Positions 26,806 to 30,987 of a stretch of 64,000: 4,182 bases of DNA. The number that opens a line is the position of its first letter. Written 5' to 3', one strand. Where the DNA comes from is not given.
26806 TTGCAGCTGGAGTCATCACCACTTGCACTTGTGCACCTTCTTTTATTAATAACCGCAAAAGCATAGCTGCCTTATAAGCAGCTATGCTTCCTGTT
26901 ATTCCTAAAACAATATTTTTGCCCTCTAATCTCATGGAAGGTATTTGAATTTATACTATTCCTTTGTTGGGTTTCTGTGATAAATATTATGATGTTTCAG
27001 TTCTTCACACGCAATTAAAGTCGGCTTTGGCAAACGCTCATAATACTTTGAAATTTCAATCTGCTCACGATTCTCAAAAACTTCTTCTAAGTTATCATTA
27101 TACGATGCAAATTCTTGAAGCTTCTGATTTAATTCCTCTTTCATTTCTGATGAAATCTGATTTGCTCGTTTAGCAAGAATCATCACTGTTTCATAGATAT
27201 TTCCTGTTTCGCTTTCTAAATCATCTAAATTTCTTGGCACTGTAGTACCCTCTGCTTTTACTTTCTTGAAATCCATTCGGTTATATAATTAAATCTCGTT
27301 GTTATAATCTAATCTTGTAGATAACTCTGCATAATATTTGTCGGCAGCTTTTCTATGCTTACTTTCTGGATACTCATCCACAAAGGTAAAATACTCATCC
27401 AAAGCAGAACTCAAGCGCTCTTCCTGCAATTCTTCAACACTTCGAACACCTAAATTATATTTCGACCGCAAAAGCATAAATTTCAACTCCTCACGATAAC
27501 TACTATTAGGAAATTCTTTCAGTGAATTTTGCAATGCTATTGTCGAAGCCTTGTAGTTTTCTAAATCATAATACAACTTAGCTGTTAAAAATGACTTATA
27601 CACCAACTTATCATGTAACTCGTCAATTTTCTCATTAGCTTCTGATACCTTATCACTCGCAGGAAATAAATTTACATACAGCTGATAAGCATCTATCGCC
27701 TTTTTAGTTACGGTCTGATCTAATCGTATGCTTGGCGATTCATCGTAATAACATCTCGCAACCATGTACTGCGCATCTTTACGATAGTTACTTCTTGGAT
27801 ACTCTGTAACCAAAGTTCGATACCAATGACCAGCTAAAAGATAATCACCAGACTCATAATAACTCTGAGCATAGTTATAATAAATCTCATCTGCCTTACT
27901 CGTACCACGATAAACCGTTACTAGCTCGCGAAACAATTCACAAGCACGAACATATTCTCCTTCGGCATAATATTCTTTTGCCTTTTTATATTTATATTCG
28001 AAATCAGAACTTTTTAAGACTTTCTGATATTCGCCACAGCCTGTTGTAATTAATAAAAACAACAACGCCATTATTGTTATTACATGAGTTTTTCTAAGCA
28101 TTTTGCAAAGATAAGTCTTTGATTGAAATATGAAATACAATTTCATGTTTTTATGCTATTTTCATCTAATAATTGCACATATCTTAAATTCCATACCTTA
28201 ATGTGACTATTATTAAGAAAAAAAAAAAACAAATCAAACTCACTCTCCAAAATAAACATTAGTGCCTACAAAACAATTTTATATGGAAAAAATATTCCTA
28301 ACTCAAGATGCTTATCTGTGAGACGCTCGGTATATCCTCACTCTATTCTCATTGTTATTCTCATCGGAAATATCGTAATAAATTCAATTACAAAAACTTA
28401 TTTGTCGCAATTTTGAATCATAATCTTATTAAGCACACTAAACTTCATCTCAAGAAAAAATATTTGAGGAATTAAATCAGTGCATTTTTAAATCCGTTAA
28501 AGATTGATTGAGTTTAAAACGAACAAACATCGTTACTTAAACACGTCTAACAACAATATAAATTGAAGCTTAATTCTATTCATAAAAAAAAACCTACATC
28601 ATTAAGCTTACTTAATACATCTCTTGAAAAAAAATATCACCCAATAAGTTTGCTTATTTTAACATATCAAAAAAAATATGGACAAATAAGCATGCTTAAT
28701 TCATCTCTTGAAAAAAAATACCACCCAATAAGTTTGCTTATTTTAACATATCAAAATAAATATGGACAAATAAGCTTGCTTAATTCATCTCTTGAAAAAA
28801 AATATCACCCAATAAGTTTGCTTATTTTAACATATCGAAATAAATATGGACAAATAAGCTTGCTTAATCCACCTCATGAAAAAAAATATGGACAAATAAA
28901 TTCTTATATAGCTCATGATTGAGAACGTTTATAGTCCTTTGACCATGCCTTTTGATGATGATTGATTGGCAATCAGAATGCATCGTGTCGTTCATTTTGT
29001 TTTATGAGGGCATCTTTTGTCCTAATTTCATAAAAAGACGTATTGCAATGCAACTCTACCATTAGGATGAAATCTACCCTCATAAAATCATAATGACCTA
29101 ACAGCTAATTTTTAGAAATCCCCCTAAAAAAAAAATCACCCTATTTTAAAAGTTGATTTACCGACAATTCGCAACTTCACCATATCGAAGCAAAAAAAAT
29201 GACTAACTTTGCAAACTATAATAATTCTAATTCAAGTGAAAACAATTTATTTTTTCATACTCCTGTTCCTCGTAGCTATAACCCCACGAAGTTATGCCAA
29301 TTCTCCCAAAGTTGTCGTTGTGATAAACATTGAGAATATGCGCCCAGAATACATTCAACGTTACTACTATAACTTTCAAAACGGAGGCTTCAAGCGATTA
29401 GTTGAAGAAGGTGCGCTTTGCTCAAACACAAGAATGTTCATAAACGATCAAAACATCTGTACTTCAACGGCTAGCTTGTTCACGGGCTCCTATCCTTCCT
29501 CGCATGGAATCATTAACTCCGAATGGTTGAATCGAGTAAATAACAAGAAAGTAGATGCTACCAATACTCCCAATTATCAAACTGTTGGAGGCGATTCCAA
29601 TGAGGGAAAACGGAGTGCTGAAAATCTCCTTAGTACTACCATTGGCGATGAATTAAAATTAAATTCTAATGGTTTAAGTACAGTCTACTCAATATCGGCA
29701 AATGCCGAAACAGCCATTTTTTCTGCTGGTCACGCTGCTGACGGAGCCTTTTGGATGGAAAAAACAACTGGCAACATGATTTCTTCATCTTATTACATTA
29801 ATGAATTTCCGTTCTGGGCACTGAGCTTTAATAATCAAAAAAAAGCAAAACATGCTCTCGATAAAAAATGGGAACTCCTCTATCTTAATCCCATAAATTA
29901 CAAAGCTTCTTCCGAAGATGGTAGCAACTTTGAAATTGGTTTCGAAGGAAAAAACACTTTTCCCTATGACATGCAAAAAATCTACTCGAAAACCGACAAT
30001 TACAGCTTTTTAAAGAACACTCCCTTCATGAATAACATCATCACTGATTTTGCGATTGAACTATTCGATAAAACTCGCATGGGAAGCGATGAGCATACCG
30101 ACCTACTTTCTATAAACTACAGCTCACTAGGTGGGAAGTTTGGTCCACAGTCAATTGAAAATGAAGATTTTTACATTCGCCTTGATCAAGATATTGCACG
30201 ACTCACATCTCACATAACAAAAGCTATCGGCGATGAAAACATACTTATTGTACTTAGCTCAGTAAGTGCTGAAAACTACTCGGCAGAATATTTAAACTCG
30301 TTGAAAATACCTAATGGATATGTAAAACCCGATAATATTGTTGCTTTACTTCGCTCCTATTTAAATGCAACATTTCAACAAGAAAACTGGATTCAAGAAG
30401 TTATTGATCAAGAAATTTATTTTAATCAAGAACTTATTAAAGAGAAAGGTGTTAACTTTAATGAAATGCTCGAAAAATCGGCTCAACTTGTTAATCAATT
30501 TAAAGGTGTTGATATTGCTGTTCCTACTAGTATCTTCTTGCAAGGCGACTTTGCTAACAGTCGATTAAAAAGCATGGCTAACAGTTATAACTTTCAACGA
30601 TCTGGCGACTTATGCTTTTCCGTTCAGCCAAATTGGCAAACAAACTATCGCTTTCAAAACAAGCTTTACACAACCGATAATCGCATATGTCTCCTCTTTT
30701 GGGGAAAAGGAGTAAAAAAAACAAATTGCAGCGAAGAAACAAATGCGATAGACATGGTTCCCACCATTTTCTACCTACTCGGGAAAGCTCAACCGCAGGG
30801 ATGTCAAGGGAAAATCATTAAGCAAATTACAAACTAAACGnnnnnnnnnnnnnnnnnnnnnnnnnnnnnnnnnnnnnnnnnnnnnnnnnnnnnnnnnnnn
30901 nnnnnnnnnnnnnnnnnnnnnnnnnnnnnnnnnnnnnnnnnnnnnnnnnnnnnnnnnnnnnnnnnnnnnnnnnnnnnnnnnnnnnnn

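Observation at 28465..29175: BOX-like modular non-coding element (copy 1): conserved left module, phased 42-bp A-tract/palindrome array, right module, ending at a promoter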

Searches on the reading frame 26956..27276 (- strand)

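Call 8: search_protein_families(library=pfam, proteins=[window:26956-27276:-])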
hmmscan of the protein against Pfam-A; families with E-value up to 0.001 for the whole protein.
window:26956-27276:- (106 aa): 1 family
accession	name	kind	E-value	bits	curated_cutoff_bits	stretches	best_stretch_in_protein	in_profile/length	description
PF01192.27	RNA_pol_Rpb6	-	1.8e-10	41.1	26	1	20-73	2-53/53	RNA polymerase Rpb6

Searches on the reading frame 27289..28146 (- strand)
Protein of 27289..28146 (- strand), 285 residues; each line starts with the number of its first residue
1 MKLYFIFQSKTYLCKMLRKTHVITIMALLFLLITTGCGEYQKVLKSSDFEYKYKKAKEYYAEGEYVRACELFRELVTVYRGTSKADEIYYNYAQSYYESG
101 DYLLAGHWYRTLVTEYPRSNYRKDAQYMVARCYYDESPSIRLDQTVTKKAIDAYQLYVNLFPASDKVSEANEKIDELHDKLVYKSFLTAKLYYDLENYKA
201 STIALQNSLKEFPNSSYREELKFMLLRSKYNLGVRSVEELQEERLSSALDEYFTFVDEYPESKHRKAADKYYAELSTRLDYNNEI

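Call 8: search_protein_families(library=pfam, proteins=[window:27289-28146:-])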
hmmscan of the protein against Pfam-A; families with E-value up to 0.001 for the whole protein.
window:27289-28146:- (285 aa): 5 families
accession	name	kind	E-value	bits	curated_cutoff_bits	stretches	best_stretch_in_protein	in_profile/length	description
PF13525.12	YfiO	-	3.2e-14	53.6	25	1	53-239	9-198/203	Outer membrane lipoprotein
PF13174.12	TPR_6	-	1.6e-08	35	26.3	0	124-164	1-33/33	Tetratricopeptide repeat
PF07719.23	TPR_2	-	3.7e-07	30.2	27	0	87-118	2-33/34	Tetratricopeptide repeat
PF13432.12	TPR_16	-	4e-06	27.6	32.7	1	53-119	1-64/65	Tetratricopeptide repeat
PF12895.13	ANAPC3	-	2.6e-05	24.8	27.2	0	84-135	22-68/82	Anaphase-promoting complex, cyclosome, subunit 3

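Call 12: find_encoding_contigs(protein=window:27289-28146:-, flank=4000, max_places=10)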
Protein window:27289-28146:- (285 aa): 3 contigs read that carry it; 1 place shown.
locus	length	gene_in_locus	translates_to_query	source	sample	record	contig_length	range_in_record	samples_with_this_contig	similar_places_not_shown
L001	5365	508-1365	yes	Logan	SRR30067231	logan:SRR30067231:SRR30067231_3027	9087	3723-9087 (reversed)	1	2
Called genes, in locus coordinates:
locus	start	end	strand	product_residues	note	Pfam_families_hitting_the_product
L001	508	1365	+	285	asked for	PF07719:TPR_2 (faint), PF13174:TPR_6 (faint), PF13432:TPR_16 (faint), PF13525:YfiO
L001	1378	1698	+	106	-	PF01192:RNA_pol_Rpb6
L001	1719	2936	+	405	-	PF02441:Flavoprotein, PF04127:DFP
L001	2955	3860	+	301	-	PF16119:DUF4835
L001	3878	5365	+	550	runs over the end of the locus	PF02463:SMC_N, PF13476:AAA_23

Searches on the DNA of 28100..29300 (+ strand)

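Call 43: search_rna_families(source=window, start=28100, end=29300, threshold=evalue, max_evalue=10)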
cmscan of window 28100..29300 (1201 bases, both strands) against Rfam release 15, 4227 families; matches with E-value up to 10: 7.
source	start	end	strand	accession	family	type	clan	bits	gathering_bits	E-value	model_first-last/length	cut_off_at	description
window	28567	28608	-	RF00187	SNORD102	Gene; snRNA; snoRNA; CD-box;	-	26.7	47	0.11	1-72/72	no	Small nucleolar RNA SNORD102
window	28446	28515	-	RF03896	MIR2275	Gene; miRNA;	-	21.9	60.5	0.36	1-95/95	no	MIR2275 microRNA precursor family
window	29107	29180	-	RF02661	icaR_5p_UTR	Cis-reg;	-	19.5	88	4.4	1-75/75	no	icaR 5' UTR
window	28948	29038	+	RF01182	SNORD11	Gene; snRNA; snoRNA; CD-box;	CL00103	17.9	55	3.9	1-84/84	no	Small nucleolar RNA SNORD11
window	28639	28704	+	RF00103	mir-1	Gene; miRNA;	-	17.2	45.6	2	1-79/79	no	mir-1 microRNA precursor family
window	28999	29088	-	RF04145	MIR8706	Gene; miRNA;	-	16.3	95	7.1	1-101/101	no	MIR8706 microRNA precursor family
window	28486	28519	-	RF03208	mir-1781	Gene; miRNA;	-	16.2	68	7.9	27-60/86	no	mir-1781 microRNA precursor family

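Call 85: search_dna_similar(query=window:28463-29175:+, collection=phages, mode=distant, max_evalue=0.001, max_rows=10)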
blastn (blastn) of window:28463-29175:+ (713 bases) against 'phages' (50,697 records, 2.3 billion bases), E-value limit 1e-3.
No match.

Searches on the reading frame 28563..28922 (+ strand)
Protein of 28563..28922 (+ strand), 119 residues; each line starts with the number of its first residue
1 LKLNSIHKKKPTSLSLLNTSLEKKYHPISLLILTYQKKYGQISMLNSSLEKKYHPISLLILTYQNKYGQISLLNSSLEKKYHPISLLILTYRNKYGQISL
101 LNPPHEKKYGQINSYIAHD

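Call 79: search_protein_families(library=pfam, proteins=[window:28563-28922:+], max_evalue=1)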
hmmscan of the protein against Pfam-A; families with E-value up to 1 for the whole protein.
window:28563-28922:+ (119 aa): 6 families
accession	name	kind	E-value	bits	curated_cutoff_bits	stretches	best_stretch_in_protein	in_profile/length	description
PF18880.5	UDI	-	0.006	17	25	0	34-62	46-74/82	Uracil-DNA glycosylase inhibitor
PF16140.10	DUF4848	-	0.022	14.8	22.8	0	21-47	63-89/216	Domain of unknown function (DUF4848)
PF11026.13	DUF2721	-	0.044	14.1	28.3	0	56-82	11-37/129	Protein of unknown function (DUF2721)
PF16861.10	Carbam_trans_C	-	0.19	11.7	27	0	22-56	111-142/170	Carbamoyltransferase C-terminus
PF11334.13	DUF3136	-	0.2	11.9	27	0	14-37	39-62/64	Protein of unknown function (DUF3136)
PF05586.16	Ant_C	-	0.27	12.3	25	0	79-114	50-89/93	Anthrax receptor C-terminus region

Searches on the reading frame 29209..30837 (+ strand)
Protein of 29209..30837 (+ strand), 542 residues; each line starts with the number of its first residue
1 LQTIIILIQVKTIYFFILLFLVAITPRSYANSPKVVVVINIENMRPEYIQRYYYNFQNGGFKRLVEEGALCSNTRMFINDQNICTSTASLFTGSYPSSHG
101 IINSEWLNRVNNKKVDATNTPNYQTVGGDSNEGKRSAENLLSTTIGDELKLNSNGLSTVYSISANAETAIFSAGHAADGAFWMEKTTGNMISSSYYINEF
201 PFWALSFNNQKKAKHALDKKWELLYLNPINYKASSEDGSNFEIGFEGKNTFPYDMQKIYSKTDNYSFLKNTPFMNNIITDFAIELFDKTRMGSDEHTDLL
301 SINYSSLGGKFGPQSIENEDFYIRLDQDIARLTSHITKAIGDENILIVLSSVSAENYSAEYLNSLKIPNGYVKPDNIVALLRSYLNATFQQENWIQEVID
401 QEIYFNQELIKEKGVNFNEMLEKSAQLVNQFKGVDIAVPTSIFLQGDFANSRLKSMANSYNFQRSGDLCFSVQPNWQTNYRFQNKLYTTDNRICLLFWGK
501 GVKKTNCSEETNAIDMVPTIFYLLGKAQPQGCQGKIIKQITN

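Call 8: search_protein_families(library=pfam, proteins=[window:29209-30837:+])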
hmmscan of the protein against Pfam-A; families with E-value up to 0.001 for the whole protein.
window:29209-30837:+ (542 aa): 1 family
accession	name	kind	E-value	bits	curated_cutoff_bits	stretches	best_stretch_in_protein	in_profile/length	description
PF01663.27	Phosphodiest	-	2.7e-21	77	23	1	36-485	1-330/342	Type I phosphodiesterase / nucleotide pyrophosphatase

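Call 24: find_homologous_proteins(query=window:29236-30837:+, max_evalue=1e-30)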
Query window:29236-30837:+ (533 aa): 1545 proteins with E <= 1e-30 among 7563 candidates; the best 120 are listed.
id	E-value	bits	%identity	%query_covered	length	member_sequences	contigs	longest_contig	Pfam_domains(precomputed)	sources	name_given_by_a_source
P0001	0.0e+0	1146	100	95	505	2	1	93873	PF01663.28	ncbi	ncbi:MAG: alkaline phosphatase family protein [Mangrovibacterium sp.]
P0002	7.2e-261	885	72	100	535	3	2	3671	PF01663.28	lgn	-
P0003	2.1e-260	883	71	100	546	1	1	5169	PF01663.28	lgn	-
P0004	1.8e-249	847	69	98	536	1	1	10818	PF01663.28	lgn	-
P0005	1.3e-247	841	68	97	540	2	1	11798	PF01663.28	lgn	-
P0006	4.0e-237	806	65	99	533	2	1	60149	PF01663.28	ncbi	ncbi:MAG: alkaline phosphatase family protein [Mangrovibacterium sp.]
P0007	4.1e-161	555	48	100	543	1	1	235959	PF01663.28,PF00884.29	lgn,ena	-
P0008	3.4e-157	543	47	99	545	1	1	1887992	PF01663.28,PF00884.29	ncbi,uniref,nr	ncbi:alkaline phosphatase family protein [Mangrovibacterium lignilyticum]|uniref:alkaline phosphatas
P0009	1.3e-156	541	46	99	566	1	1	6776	PF01663.28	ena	-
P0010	1.4e-156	540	46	99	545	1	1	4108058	PF01663.28,PF00884.29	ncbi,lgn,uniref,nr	ncbi:alkaline phosphatase family protein [Mangrovibacterium diazotrophicum]|uniref:Type I phosphodie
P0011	1.4e-155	537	47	99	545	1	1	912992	PF01663.28,PF00884.29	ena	-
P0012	1.9e-154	533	46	99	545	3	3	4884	PF01663.28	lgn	-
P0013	2.6e-153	530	47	95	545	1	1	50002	PF01663.28,PF00884.29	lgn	-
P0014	2.8e-153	530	46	97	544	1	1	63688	PF01663.28,PF00884.29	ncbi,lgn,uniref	ncbi:alkaline phosphatase family protein [Mangrovibacterium sp.]|uniref:alkaline phosphatase family 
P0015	1.2e-151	524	47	95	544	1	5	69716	PF01663.28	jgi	jgi:hypothetical protein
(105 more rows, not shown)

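Call 25: find_encoding_contigs(protein=P0006, flank=5000, max_places=3)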
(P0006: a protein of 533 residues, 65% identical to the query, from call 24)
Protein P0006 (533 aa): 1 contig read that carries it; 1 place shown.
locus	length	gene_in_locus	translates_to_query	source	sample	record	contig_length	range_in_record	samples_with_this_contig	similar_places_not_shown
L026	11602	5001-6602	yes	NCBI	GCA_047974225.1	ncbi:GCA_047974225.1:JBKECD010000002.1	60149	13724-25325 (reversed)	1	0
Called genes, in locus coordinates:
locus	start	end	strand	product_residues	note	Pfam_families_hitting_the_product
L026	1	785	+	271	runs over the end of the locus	PF12895:ANAPC3 (faint), PF13525:YfiO, PF13174:TPR_6 (faint), PF13525:YfiO (weak)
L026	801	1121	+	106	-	PF01192:RNA_pol_Rpb6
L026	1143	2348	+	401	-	PF02441:Flavoprotein, PF04127:DFP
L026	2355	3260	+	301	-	PF16119:DUF4835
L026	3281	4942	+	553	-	PF02463:SMC_N, PF13476:AAA_23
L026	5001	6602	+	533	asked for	PF01663:Phosphodiest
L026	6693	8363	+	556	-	-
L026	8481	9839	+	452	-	PF18990:DUF5723, PF03349:Toluene_X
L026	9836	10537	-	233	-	PF01182:Glucosamine_iso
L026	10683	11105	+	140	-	PF18347:DUF5606, PF21186:DUF6852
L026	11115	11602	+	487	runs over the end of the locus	PF02412:TSP_3 (faint), PF00691:OmpA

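Call 26: find_encoding_contigs(protein=P0005, flank=5000, max_places=3)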
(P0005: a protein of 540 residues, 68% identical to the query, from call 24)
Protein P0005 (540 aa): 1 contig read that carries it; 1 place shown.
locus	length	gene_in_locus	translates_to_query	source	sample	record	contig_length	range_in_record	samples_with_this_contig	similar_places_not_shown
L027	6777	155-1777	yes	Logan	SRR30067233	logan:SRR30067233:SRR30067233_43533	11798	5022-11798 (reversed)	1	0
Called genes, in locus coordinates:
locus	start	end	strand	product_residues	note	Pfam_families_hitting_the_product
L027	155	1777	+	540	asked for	PF01663:Phosphodiest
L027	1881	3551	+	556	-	-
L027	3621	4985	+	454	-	PF18990:DUF5723, PF03349:Toluene_X (weak)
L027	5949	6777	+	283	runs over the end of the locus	-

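Call 27: find_encoding_contigs(protein=P0004, flank=5000, max_places=3)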
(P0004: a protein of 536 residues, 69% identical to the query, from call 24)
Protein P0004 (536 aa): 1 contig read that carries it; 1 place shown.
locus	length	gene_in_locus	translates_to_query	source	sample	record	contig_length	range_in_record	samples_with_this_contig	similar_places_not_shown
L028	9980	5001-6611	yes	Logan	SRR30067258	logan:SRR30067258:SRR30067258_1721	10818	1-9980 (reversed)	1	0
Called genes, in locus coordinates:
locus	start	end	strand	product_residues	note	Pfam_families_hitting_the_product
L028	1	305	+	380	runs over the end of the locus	?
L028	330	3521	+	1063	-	PF00873:ACR_tran, PF03176:MMPL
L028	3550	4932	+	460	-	PF02321:OEP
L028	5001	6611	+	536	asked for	PF01663:Phosphodiest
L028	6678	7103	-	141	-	PF00334:NDK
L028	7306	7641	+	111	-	PF05973:Gp49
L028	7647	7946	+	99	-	PF13560:HTH_31, PF12844:HTH_19, PF01381:HTH_3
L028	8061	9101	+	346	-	PF01368:DHH, PF02272:DHHA1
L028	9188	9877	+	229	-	PF00005:ABC_tran, PF13304:AAA_21 (weak)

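Call 31: find_encoding_contigs(protein=P0006, flank=10000, max_places=1)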
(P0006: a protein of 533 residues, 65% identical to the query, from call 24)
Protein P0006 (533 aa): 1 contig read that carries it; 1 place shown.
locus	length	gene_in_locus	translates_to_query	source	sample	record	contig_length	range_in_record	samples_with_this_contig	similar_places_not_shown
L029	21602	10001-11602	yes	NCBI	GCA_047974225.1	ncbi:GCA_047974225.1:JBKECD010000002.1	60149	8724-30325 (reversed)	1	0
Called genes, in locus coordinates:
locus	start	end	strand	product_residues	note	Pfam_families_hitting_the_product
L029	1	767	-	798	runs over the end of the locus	PF02563:Poly_export, PF10531:SLBB (weak), PF22461:SLBB_2 (weak), PF10531:SLBB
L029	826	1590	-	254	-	PF22435:MRM3-like_sub_bind, PF00588:SpoU_methylase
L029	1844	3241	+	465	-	PF00350:Dynamin_N (faint), PF10396:TrmE_N, PF12631:MnmE_helical, PF00009:GTP_EFTU (weak), PF00071:Ras, PF01926:MMR_HSR1, PF02421:FeoB_N, PF08477:Roc, +2 more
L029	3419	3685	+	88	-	-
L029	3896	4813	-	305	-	PF17127:DUF5106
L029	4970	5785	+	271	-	PF12895:ANAPC3 (faint), PF13525:YfiO, PF13174:TPR_6 (faint), PF13525:YfiO (weak)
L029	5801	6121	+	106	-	PF01192:RNA_pol_Rpb6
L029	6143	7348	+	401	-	PF02441:Flavoprotein, PF04127:DFP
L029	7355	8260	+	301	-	PF16119:DUF4835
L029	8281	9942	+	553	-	PF02463:SMC_N, PF13476:AAA_23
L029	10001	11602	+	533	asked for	PF01663:Phosphodiest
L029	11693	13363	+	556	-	-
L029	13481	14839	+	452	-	PF18990:DUF5723, PF03349:Toluene_X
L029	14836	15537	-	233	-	PF01182:Glucosamine_iso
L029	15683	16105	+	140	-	PF18347:DUF5606, PF21186:DUF6852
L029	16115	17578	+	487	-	PF02412:TSP_3 (faint), PF00691:OmpA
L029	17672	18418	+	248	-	PF00106:adh_short, PF08659:KR, PF13561:adh_short_C2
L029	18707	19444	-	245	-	PF13353:Fer4_12, PF04055:Radical_SAM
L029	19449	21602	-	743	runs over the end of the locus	PF02901:PFL-like, PF01228:Gly_radical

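Call 70: find_encoding_contigs(protein=P0001, flank=3000, max_places=6)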
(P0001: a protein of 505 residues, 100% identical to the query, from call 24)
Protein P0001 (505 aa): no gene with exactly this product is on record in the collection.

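Call 79: search_protein_families(library=pfam, proteins=[L029:3419-3685:+], max_evalue=1)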
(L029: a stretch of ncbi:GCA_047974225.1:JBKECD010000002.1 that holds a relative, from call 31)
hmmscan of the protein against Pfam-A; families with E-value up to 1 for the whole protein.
L029:3419-3685:+ (88 aa): 2 families
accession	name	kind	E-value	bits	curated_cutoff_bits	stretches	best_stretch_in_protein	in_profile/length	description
PF06395.16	CDC24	-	0.27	11.9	21.3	0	8-37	3-31/89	CDC24 Calponin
PF00832.25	Ribosomal_L39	-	0.59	10.3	21.6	0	23-32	15-24/42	Ribosomal L39 protein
